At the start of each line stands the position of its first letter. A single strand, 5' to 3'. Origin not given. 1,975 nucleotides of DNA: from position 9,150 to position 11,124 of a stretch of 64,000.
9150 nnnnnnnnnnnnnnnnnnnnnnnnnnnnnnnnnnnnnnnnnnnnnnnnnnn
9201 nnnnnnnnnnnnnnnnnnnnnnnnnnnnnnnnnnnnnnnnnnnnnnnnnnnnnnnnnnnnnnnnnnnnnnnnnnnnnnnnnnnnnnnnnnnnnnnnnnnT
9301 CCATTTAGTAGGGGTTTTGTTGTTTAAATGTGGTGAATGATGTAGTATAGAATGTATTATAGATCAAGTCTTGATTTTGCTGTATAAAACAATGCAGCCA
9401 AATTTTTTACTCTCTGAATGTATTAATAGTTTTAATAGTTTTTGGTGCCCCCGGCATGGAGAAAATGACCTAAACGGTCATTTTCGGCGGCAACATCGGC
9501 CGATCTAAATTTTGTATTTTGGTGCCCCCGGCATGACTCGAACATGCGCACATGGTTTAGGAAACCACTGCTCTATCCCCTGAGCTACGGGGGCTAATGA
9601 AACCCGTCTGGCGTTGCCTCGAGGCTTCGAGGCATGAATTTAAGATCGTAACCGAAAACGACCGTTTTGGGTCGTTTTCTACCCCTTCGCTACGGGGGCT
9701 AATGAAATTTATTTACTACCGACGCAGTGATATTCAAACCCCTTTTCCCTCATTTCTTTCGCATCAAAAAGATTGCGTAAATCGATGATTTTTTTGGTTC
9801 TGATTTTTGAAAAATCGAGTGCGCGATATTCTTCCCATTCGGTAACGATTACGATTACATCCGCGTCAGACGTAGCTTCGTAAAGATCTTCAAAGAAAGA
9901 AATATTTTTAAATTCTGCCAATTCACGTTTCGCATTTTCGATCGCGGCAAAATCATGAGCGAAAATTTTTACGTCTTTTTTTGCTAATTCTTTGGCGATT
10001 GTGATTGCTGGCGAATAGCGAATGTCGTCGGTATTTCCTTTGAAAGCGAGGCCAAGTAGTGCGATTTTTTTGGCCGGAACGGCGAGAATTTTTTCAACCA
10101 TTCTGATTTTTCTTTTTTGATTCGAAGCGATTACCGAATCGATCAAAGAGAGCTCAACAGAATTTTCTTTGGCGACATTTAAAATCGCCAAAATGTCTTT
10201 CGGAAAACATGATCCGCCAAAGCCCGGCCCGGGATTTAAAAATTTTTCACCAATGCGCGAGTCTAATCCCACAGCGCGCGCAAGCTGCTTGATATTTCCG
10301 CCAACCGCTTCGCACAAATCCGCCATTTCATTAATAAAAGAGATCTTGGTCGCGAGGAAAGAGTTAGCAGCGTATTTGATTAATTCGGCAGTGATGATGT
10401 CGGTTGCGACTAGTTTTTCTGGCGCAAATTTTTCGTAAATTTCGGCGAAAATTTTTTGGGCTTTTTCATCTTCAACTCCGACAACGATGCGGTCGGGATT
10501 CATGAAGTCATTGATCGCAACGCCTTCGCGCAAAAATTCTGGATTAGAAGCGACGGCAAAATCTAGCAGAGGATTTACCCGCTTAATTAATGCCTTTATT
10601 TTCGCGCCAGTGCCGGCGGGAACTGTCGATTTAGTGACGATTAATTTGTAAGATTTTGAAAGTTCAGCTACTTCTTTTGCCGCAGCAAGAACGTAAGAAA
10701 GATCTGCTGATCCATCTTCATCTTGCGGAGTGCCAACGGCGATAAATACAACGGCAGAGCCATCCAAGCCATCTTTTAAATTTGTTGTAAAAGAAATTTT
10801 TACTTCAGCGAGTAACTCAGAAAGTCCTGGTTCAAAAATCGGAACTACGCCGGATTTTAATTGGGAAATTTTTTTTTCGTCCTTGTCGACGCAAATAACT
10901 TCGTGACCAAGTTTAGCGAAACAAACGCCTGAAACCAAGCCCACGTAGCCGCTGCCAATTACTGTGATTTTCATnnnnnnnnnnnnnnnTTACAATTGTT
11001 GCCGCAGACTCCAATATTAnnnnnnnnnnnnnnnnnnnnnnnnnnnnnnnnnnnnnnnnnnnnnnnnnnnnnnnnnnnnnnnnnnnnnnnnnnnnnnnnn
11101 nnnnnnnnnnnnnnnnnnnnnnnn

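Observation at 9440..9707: tRNA-Arg(CCT) flanked by partial copies of both its 5' and 3' ends, each separated by a short insert carrying a related hairpin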

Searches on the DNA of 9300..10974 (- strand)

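Call 47: search_rna_families(source=L011, start=2100, end=2800, threshold=evalue, max_evalue=10)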
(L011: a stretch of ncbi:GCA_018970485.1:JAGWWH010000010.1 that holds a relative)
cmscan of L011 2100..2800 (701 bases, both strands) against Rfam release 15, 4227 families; matches with E-value up to 10: 13.
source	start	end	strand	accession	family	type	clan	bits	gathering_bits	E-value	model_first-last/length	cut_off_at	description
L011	2213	2284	+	RF00005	tRNA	Gene; tRNA;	CL00001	64.2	29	1.3e-13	1-71/71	no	tRNA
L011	2662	2747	-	RF03237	MIR6425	Gene; miRNA;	-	34.6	142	1.2e-05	1-125/125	no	MIR6425 microRNA precursor family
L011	2128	2266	+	RF02901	AaHKsRNA41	Gene; sRNA;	-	31.5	97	2.4e-05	1-187/187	no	Aggregatibacter sRNA 41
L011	2100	2199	-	RF02901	AaHKsRNA41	Gene; sRNA;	-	31.2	97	2.8e-05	1-127/187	3'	Aggregatibacter sRNA 41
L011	2657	2741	-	RF02556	snaR-A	Gene; sRNA;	-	24.2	98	0.0086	1-115/115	no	snaR-A sRNA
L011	2124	2205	-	RF04123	mir-3127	Gene; miRNA;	-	23.7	82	0.16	1-87/87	no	mir-3127 microRNA precursor family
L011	2213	2285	-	RF04354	Plastid-ycf2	Cis-reg;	-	23.1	65.7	0.03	1-75/75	no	Plastid-ycf2 5UTR RNA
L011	2667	2751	+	RF02556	snaR-A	Gene; sRNA;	-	22.9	98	0.021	1-115/115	no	snaR-A sRNA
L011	2690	2751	+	RF02748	FtrB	Gene; sRNA;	-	21.8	66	0.49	1-115/115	no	Francisella sRNA B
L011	2674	2735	+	RF03894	mir-5736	Gene; miRNA;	-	17.9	90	2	1-80/80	no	mir-5736 microRNA precursor family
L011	2655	2719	-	RF02748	FtrB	Gene; sRNA;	-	17.2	66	4.7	1-115/115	no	Francisella sRNA B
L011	2673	2737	-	RF03685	MIR9677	Gene; miRNA;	-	17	90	3.4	1-87/87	no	MIR9677 microRNA precursor family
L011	2473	2527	-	RF01121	sR38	Gene; snRNA; snoRNA; CD-box;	-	14.3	50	0.96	1-59/59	no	Small nucleolar RNA sR38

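Call 48: search_rna_families(source=window, start=9300, end=9760, threshold=evalue, max_evalue=10)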
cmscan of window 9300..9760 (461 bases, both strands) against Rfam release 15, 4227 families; matches with E-value up to 10: 6.
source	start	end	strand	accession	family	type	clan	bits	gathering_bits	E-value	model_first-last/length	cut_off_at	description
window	9523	9594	-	RF00005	tRNA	Gene; tRNA;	CL00001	64.2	29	8.8e-14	1-71/71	no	tRNA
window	9374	9486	+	RF00082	SraG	Gene; sRNA;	-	19.9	50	0.41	1-177/177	no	SraG RNA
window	9332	9401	+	RF00279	SNORD45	Gene; snRNA; snoRNA; CD-box;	-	17.3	42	1.4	1-72/72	no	Small nucleolar RNA SNORD45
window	9648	9729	-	RF01409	STnc250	Gene; sRNA;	-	16.3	42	1.1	1-94/94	no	STnc250 Hfq binding RNA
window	9559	9608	-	RF01813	rdlD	Gene; antitoxin;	-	15.4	50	2.3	1-66/66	no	rdlD antitoxin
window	9328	9397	+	RF00315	snoJ33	Gene; snRNA; snoRNA; CD-box;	-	15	45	3.4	1-81/81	no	Small nucleolar RNA J33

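Call 68: search_dna_similar(query=window:9436-9519:+, collection=phages, mode=distant, max_evalue=1, max_rows=15)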
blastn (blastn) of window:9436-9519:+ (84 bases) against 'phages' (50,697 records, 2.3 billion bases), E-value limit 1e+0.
No match.

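Call 69: search_dna_similar(query=window:9436-9519:+, collection=plasmids, mode=distant, max_evalue=1, max_rows=15)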
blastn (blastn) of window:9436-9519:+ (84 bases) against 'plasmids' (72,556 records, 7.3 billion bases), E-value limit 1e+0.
Records with a match: 2; places in all: 2; records where one place covers at least 80% of the query: 0.
Best place of each record, by identity: >=99% 1; 80-90% 1.
By first word of the organism name: Rhizobium 2.
By predicted mobility (MOB-suite, as given by PLSDB): non-mobilizable 1; conjugative 1.
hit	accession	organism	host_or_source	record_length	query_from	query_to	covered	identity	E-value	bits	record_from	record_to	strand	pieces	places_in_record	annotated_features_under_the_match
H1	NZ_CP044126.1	Rhizobium sp. BG4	Prosopis cineraria,pure bacterial ...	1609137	45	75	37%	87.1%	6e-1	39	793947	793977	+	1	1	record has no annotation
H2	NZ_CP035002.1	Rhizobium acidisoli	Phaseolus vulgaris,root nodule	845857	47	67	25%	100.0%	6e-1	39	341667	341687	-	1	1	branched-chain amino acid ABC transporter permease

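Call 70: search_dna_similar(query=window:9595-9712:+, collection=plasmids, mode=distant, max_evalue=1, max_rows=15)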
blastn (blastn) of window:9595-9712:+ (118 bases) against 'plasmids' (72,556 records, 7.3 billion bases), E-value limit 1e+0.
No match.

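Call 74: build_rna_model(alignment_id=A1, structure=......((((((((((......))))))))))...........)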
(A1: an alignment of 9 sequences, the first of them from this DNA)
Model R1 built from alignment A1 (9 sequences, 43 columns); structure: as given.
model positions 42; base pairs 10; branch points 0; effective number of sequences 9; information 1.249 bits per position. Calibrated on 0.2 Mb of random sequence (short: E-values are rough).
structure used (alignment columns):
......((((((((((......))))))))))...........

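Call 75: search_with_rna_model(model_id=R1, sources=[window, L002, L003, L004, L009, L011, L012, L013, L014, L027, L029, L051, L055, L057, L067, L068, L069, L070, L071, L082, L083, L010], max_evalue=10)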
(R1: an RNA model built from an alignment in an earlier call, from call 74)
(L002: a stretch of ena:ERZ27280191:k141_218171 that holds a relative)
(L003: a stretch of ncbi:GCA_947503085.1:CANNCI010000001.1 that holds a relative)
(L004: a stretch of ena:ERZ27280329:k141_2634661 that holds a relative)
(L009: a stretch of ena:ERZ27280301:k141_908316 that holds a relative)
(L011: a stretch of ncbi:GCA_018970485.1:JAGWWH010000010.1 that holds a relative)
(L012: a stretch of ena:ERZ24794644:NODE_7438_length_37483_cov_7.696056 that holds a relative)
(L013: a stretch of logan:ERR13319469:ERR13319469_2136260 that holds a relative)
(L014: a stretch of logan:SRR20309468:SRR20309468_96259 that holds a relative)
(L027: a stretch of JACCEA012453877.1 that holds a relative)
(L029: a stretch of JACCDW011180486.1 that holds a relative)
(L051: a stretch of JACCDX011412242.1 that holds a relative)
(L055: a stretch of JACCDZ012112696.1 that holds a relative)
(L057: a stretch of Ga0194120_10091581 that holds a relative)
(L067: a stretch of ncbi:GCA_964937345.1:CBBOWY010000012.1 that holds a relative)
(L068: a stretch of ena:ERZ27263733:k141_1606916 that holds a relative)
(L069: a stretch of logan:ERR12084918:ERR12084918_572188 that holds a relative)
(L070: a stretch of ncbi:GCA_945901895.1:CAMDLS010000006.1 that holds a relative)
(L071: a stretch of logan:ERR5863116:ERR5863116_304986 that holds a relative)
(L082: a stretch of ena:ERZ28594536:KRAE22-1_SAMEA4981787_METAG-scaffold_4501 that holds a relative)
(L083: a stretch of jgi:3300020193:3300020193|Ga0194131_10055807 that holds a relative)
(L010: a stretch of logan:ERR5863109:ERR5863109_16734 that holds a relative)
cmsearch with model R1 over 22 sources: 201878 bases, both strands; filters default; matches with E-value up to 10: 56.
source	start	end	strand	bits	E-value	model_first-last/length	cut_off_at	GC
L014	4318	4359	+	67.2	1.2e-19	1-42/42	no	0.5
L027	429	470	-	66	3.3e-19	1-42/42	no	0.52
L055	16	57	-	66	3.3e-19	1-42/42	no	0.52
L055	110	151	-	66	3.3e-19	1-42/42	no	0.52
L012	4665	4706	+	65.1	6.6e-19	1-42/42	no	0.5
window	9644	9685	-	64.6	9.3e-19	1-42/42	no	0.5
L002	11290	11331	+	64.6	9.3e-19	1-42/42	no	0.5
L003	11290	11331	+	64.6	9.3e-19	1-42/42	no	0.5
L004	9280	9321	+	64.6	9.3e-19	1-42/42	no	0.5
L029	339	380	+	64.6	9.3e-19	1-42/42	no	0.5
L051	2457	2498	+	64.6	9.3e-19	1-42/42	no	0.5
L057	1806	1846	-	61.3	1.2e-17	1-42/42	no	0.49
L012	4289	4330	+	57.3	2.9e-16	1-42/42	no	0.36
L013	3646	3687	+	57.3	2.9e-16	1-42/42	no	0.36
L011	2603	2643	-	55.8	9.3e-16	1-42/42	no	0.44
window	9455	9495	+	53.9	4.3e-15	1-42/42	no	0.46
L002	11480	11520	-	53.9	4.3e-15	1-42/42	no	0.46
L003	11480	11520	-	53.9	4.3e-15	1-42/42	no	0.46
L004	9470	9510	-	53.9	4.3e-15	1-42/42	no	0.46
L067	4417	4457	-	53.9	4.3e-15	1-42/42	no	0.46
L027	246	287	+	53.4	6e-15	1-42/42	no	0.48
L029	528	567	-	45.8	2.3e-12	1-42/42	no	0.45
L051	2646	2685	-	45.8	2.3e-12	1-42/42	no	0.45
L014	4324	4349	-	17.6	0.0094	7-32/42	no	0.46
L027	252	277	-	17.6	0.0094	7-32/42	no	0.46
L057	1816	1840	+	17.6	0.0099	7-32/42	no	0.44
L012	4671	4696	-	17.4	0.011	7-32/42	no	0.5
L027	439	464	+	17.4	0.011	7-32/42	no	0.5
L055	26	51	+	17.4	0.011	7-32/42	no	0.5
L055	120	145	+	17.4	0.011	7-32/42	no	0.5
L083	2560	2580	+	15.9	0.036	1-21/42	3'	0.52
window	9654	9679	+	15.8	0.038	7-32/42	no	0.46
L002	11296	11321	-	15.8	0.038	7-32/42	no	0.46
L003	11296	11321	-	15.8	0.038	7-32/42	no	0.46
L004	9286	9311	-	15.8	0.038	7-32/42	no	0.46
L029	345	370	-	15.8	0.038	7-32/42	no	0.46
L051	2463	2488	-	15.8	0.038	7-32/42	no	0.46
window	9461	9485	-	15.2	0.061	7-32/42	no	0.36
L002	11490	11514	+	15.2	0.061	7-32/42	no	0.36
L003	11490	11514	+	15.2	0.061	7-32/42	no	0.36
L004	9480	9504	+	15.2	0.061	7-32/42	no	0.36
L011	2613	2637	+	15.2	0.061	7-32/42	no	0.36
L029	537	561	+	15.2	0.061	7-32/42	no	0.36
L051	2655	2679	+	15.2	0.061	7-32/42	no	0.36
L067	4427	4451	+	15.2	0.061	7-32/42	no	0.36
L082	2797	2875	+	11.4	1.2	1-42/42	no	0.38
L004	14067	14138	+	10.8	2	1-42/42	no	0.32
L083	2401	2446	-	10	3.6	1-42/42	no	0.46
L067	2797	2875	+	9.7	4.5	1-42/42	no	0.37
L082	1259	1298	-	9.4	5.7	1-42/42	no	0.4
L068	2664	2690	+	9.3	6.1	7-33/42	no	0.22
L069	1866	1892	+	9.3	6.1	7-33/42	no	0.22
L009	5358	5387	+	8.8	9.5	1-42/42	no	0.47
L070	5358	5387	+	8.8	9.5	1-42/42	no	0.47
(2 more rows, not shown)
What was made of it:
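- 9644..9685 (-): 5' copy of hairpin cassette E. The hairpin is 9654-9679 (stem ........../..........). The junction GGGG|TAGAAAA follows tRNA position 18. Covariance model hit of 64.6 bits (call 75).
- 9455..9495 (+): 3' copy of hairpin cassette E, on the strand opposite to the tRNA. The hairpin is 9461-9485 (stem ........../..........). It abuts tRNA position 60 of the outer copy. Covariance model hit of 53.9 bits (call 75).
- Checked: A covariance model scores 54-67 bits on one strand against 15-17 bits on the other (call 75).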
